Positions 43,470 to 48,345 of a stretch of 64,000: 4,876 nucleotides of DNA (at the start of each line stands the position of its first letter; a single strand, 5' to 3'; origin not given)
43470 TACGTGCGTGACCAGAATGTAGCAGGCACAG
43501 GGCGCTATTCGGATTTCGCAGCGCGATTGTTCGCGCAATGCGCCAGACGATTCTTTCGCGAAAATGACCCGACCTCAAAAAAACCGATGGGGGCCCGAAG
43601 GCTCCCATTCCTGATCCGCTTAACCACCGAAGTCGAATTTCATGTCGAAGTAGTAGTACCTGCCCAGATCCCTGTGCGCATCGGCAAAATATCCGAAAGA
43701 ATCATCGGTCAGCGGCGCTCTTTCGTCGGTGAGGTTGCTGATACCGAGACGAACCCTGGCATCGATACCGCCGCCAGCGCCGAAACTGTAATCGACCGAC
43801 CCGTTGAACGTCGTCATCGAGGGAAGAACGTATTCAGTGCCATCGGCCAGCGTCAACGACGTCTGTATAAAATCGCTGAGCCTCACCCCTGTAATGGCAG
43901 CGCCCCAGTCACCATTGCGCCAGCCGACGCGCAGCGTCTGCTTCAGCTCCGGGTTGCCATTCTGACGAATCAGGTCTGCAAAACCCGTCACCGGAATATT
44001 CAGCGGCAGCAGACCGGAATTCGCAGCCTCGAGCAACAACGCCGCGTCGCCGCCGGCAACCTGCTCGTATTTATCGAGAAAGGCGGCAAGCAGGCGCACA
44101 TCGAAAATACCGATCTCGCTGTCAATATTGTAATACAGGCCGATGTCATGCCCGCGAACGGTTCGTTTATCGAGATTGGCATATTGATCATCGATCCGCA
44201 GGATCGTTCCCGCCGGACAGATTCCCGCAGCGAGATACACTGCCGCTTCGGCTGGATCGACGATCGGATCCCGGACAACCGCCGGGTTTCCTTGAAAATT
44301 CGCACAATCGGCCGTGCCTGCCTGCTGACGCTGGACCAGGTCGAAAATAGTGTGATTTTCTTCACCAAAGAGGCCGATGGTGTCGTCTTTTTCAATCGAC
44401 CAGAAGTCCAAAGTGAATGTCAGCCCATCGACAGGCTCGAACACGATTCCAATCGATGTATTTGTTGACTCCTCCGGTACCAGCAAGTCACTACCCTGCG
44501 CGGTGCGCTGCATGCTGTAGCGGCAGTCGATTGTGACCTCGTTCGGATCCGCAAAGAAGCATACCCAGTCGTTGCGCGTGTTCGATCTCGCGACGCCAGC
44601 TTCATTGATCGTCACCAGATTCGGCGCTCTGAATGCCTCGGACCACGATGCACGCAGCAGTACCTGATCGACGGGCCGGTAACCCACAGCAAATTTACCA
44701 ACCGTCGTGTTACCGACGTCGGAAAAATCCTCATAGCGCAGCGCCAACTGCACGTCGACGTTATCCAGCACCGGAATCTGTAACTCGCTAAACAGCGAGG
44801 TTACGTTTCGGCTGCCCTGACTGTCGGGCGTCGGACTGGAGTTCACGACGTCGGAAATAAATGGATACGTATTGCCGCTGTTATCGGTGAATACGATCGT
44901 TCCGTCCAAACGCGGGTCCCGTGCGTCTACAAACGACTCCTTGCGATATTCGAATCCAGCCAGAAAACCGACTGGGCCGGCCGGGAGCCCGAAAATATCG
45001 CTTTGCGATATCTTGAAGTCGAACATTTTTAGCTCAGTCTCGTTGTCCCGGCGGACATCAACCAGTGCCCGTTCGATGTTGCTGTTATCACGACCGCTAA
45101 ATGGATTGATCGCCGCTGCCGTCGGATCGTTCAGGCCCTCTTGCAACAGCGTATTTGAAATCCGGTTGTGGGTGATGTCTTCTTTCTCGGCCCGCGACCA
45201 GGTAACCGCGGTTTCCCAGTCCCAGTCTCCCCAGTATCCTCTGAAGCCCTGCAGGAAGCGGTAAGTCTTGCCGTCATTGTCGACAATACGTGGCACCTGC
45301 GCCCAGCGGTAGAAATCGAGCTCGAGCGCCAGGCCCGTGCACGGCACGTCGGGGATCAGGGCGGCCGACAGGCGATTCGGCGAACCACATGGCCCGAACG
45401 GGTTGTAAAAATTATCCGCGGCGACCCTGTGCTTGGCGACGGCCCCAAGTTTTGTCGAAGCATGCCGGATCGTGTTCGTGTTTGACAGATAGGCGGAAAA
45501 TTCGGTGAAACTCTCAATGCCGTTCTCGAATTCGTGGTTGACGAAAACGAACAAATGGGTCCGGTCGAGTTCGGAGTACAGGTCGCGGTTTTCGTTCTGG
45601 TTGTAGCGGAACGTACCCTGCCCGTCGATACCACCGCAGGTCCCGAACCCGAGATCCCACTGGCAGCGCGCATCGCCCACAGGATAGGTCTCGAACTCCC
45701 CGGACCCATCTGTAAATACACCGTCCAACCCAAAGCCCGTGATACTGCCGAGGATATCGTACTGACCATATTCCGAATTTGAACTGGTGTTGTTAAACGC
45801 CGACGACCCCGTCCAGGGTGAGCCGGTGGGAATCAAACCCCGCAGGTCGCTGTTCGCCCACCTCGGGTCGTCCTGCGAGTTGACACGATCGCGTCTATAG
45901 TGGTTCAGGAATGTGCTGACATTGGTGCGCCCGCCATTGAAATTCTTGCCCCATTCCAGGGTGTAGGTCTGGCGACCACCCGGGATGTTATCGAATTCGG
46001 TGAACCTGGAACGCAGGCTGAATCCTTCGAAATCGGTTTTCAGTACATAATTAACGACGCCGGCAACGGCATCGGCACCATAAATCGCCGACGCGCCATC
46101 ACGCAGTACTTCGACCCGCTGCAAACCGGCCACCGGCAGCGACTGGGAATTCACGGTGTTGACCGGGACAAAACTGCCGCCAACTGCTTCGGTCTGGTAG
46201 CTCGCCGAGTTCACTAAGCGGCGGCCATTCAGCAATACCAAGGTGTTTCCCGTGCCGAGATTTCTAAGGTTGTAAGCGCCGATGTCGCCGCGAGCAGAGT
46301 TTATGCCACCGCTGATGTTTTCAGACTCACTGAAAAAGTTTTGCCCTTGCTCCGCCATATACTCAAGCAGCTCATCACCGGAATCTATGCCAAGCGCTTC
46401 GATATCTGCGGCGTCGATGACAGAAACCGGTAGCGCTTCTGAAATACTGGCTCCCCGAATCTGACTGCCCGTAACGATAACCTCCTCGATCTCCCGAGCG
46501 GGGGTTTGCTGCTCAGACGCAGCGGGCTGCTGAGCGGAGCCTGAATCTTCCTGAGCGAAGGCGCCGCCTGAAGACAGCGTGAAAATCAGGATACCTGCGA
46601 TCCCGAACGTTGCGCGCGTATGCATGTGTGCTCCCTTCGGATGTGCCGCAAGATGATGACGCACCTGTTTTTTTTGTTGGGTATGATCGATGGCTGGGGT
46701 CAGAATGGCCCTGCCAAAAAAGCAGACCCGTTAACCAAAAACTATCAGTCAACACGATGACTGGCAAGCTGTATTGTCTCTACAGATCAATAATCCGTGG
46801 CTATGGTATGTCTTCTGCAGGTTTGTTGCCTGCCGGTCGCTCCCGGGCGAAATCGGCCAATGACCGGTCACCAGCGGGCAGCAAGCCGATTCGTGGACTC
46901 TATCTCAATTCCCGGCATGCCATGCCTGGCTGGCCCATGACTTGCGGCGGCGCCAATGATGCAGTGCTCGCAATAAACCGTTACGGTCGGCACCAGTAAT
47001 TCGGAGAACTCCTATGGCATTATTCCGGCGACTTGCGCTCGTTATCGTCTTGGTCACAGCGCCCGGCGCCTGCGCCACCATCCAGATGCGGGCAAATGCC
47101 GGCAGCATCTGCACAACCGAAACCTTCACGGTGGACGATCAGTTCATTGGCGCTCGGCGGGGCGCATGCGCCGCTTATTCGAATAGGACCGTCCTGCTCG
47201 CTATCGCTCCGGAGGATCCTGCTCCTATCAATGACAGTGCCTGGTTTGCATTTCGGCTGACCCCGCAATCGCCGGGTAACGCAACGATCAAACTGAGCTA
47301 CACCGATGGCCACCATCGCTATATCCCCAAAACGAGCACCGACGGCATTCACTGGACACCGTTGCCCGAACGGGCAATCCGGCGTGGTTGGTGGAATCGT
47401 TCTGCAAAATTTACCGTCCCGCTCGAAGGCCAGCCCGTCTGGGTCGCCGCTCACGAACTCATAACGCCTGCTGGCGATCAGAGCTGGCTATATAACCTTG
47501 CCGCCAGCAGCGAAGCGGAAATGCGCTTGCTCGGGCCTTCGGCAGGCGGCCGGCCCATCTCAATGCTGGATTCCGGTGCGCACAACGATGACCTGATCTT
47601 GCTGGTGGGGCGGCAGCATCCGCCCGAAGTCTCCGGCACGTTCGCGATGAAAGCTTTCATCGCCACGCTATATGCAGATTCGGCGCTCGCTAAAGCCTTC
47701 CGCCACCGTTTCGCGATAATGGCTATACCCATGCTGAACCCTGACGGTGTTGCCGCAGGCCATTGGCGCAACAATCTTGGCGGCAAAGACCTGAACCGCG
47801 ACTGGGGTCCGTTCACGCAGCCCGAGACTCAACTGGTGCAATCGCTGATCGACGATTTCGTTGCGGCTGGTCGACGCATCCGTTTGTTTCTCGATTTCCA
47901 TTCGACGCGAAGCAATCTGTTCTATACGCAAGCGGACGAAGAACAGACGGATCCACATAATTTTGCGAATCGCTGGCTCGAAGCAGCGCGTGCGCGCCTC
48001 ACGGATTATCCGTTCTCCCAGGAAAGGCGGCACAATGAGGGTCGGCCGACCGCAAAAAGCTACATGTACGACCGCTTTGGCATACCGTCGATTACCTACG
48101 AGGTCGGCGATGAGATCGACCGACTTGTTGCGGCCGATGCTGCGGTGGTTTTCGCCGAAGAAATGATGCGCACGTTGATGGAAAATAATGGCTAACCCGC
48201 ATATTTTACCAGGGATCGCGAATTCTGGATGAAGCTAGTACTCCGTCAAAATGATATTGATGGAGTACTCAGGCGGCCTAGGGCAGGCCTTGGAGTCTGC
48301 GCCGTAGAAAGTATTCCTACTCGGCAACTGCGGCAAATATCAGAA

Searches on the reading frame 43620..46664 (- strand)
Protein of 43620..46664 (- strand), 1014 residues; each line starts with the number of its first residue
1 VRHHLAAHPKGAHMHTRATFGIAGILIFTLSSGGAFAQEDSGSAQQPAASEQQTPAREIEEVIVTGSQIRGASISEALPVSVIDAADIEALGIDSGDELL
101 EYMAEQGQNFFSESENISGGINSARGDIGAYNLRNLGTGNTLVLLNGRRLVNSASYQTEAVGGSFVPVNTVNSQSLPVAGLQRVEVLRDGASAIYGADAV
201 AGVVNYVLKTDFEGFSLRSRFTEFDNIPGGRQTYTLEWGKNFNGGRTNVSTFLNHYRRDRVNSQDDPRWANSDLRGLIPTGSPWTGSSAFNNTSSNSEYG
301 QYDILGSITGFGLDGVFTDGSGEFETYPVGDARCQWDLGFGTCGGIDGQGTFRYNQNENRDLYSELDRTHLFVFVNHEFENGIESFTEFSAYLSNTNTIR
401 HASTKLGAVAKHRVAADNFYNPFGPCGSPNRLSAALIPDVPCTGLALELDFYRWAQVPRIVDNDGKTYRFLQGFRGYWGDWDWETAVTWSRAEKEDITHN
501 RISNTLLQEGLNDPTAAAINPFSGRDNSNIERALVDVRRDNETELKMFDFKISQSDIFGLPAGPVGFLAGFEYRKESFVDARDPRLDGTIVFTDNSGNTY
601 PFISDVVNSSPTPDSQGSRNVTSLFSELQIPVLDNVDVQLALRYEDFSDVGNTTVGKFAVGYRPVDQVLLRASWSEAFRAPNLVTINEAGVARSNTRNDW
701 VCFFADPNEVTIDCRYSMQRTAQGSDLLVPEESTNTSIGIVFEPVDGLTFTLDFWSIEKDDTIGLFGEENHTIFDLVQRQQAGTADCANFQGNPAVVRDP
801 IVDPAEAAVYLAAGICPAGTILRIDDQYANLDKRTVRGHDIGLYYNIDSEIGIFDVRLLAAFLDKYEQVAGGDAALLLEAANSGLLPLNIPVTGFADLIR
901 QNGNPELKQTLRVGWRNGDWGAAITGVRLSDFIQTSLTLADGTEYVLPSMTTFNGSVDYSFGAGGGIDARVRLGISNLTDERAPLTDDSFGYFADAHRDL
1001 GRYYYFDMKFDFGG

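Call 70: search_protein_families(library=pfam, proteins=[window:43620-46664:-], max_evalue=0.00001)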
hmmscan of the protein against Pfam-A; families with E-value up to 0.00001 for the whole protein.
window:43620-46664:- (1014 aa): 2 families
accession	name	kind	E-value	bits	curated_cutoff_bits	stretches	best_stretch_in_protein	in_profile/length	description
PF00593.30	TonB_dep_Rec_b-barrel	-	1.1e-30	108.4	27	1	474-978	60-436/436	TonB dependent receptor-like, beta-barrel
PF07715.20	Plug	-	4.3e-14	53.4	23.9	1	78-203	7-107/107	TonB-dependent Receptor Plug Domain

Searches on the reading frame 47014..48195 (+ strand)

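Call 70: search_protein_families(library=pfam, proteins=[window:47014-48195:+], max_evalue=0.00001)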
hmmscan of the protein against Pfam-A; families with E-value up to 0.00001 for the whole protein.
window:47014-48195:+ (393 aa): 2 families
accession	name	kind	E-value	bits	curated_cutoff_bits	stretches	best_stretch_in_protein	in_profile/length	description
PF00246.29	Peptidase_M14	-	1.7e-15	57.9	21.6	1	157-367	3-264/286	Zinc carboxypeptidase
PF24827.1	AstE_AspA_cat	-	5.3e-13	49.4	25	1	195-381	5-182/192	Succinylglutamate desuccinylase/Aspartoacylase catalytic domain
